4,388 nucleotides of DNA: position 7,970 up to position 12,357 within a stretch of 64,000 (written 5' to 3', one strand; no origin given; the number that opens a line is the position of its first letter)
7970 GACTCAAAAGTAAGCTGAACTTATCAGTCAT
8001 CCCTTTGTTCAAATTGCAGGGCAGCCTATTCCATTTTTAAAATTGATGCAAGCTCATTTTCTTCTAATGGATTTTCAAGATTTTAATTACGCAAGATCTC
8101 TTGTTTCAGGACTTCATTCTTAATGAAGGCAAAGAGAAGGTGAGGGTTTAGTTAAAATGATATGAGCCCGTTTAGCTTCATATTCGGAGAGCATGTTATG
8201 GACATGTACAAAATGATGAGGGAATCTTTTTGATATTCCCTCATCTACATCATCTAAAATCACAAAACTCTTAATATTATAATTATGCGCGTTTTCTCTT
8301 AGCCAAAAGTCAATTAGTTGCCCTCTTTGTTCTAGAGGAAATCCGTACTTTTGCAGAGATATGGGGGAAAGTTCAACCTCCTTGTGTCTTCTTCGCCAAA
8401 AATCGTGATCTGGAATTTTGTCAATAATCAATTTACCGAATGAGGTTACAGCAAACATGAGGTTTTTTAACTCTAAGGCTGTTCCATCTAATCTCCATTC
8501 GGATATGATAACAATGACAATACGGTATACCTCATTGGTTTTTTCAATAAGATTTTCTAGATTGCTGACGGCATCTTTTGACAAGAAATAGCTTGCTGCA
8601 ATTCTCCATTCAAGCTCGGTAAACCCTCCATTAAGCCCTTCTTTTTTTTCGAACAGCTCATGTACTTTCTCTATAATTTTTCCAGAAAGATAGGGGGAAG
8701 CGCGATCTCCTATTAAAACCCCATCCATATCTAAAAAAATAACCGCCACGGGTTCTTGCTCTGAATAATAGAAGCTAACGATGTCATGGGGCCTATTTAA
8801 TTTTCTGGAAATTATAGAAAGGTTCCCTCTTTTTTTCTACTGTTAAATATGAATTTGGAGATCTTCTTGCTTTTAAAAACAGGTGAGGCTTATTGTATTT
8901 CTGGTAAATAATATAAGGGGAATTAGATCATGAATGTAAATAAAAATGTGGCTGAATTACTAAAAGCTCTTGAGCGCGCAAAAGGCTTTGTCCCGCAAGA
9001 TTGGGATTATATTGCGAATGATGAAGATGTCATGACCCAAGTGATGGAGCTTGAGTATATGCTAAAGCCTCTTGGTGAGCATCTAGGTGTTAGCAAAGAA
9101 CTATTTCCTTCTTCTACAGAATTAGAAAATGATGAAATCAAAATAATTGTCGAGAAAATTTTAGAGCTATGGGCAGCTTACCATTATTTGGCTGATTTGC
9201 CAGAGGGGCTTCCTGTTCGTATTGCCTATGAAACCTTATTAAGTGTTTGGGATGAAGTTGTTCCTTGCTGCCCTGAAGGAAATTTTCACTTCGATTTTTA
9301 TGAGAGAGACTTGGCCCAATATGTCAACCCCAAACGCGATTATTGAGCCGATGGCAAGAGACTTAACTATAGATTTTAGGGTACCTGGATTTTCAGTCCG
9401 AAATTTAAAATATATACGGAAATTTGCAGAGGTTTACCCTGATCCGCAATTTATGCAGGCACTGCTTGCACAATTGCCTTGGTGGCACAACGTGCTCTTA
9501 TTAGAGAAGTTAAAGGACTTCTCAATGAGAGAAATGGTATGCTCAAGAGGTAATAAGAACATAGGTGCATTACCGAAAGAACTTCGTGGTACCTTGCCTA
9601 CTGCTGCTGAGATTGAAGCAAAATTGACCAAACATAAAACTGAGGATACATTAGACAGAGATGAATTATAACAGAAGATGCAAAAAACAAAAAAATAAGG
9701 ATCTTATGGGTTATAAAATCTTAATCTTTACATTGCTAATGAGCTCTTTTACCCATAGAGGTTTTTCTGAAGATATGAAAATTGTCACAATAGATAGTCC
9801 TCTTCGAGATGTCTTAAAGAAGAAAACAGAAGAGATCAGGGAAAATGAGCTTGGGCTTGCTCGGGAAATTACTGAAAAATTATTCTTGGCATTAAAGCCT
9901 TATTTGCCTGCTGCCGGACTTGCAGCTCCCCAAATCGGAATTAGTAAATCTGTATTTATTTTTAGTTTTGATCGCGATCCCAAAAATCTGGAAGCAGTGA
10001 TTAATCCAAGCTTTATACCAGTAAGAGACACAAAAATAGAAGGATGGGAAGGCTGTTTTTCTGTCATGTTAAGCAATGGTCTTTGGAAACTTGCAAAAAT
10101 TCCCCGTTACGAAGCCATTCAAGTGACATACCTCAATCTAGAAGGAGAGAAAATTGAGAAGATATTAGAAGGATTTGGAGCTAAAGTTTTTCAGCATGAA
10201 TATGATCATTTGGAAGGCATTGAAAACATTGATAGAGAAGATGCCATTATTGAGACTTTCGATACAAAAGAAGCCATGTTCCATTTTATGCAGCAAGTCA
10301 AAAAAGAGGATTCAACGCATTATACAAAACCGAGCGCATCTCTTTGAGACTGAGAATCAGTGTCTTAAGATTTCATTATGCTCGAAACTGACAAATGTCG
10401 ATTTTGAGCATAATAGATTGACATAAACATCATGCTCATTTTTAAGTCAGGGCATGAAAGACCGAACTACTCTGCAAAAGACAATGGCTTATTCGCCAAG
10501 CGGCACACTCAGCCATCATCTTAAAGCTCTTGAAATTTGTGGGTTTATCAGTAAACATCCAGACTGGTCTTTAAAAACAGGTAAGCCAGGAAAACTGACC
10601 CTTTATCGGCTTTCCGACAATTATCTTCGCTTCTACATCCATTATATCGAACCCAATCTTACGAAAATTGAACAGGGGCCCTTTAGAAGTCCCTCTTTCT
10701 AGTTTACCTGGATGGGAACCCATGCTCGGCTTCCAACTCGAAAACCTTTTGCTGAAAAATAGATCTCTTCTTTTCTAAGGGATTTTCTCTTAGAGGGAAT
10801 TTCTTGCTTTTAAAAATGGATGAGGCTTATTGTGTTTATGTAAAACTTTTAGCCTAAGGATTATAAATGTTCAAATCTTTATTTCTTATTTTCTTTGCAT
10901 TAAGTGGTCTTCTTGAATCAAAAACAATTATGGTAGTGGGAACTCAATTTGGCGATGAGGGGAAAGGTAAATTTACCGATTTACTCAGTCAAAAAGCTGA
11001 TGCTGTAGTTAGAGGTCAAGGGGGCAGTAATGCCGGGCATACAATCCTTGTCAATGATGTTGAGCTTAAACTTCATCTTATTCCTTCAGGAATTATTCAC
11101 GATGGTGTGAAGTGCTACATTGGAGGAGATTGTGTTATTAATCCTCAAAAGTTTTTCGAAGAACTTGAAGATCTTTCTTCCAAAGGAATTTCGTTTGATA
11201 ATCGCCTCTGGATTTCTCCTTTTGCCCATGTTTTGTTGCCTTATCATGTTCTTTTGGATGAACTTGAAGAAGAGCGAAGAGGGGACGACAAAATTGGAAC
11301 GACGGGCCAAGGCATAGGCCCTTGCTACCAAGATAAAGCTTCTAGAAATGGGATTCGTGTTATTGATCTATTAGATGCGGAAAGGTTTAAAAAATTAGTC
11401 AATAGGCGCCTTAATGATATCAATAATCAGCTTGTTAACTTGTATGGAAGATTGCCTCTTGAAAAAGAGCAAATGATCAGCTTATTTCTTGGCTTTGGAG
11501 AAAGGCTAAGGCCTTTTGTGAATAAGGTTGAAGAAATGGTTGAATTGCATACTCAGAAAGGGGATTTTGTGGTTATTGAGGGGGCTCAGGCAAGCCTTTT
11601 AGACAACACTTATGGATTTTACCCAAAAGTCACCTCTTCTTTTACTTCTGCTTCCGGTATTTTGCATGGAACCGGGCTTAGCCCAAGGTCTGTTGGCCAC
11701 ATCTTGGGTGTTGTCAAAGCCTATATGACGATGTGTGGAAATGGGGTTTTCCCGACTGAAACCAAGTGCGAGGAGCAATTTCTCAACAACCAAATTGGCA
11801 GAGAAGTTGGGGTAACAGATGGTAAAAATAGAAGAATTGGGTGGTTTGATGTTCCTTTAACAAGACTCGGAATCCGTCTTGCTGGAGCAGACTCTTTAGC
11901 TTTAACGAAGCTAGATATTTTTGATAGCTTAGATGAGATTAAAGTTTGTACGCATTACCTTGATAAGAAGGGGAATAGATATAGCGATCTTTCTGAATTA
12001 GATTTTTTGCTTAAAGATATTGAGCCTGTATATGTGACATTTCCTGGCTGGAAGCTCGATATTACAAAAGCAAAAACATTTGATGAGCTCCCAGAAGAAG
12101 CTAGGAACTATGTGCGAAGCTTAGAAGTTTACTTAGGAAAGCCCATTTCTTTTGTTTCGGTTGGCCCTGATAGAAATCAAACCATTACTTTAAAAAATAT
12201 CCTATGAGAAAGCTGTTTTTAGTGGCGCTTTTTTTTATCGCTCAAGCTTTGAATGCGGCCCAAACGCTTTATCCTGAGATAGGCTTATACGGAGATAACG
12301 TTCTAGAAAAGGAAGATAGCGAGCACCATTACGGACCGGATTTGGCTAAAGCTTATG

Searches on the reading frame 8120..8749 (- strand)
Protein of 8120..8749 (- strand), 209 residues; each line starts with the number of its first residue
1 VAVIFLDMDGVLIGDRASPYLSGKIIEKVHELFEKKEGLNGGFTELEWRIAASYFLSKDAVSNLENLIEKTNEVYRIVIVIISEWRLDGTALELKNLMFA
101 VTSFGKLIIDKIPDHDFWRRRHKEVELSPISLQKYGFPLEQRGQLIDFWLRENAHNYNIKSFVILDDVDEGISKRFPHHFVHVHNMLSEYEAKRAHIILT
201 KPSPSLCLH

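Call 33: search_protein_families(library=pfam, proteins=[window:8120-8749:-], max_evalue=0.001)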
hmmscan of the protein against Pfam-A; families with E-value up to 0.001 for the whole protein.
window:8120-8749:- (209 aa): 1 family
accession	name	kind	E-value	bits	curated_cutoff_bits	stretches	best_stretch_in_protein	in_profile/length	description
PF18143.6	HAD_SAK_2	-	8.8e-14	52.5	27.5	1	3-185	1-130/139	HAD domain in Swiss Army Knife RNA repair proteins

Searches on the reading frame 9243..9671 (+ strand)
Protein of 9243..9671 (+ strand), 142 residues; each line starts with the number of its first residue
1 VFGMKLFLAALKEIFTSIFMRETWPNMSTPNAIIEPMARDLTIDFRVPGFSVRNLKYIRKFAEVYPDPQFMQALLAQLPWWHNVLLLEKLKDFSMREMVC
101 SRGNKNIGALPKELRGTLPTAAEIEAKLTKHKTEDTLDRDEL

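Call 33: search_protein_families(library=pfam, proteins=[window:9243-9671:+], max_evalue=0.001)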
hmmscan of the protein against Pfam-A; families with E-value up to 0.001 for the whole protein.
window:9243-9671:+ (142 aa): 1 family
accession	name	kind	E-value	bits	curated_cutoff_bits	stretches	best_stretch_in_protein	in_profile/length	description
PF17761.7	DUF1016_N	-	3.5e-15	56.7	32.8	1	31-97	46-110/137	DUF1016 N-terminal domain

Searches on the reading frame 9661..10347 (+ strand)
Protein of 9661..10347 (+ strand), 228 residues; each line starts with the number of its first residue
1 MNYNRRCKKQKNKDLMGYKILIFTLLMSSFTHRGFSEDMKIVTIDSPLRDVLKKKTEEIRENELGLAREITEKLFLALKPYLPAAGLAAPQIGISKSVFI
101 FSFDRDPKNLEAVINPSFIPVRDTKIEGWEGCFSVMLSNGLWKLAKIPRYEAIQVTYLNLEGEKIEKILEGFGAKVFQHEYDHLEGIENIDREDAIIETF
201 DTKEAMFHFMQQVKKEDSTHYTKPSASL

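Call 33: search_protein_families(library=pfam, proteins=[window:9661-10347:+], max_evalue=0.001)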
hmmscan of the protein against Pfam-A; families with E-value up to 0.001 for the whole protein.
window:9661-10347:+ (228 aa): 1 family
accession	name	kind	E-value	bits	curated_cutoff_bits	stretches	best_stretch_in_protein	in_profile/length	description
PF01327.26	Pep_deformylase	-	2.2e-33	115.5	22.8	1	40-192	3-149/156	Polypeptide deformylase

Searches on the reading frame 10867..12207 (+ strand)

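Call 33: search_protein_families(library=pfam, proteins=[window:10867-12207:+], max_evalue=0.001)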
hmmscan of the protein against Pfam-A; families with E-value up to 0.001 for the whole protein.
window:10867-12207:+ (446 aa): 1 family
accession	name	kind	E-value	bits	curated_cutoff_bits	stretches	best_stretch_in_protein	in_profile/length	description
PF00709.27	Adenylsucc_synt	-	8.1e-150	499.6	27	1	22-440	1-416/416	Adenylosuccinate synthetase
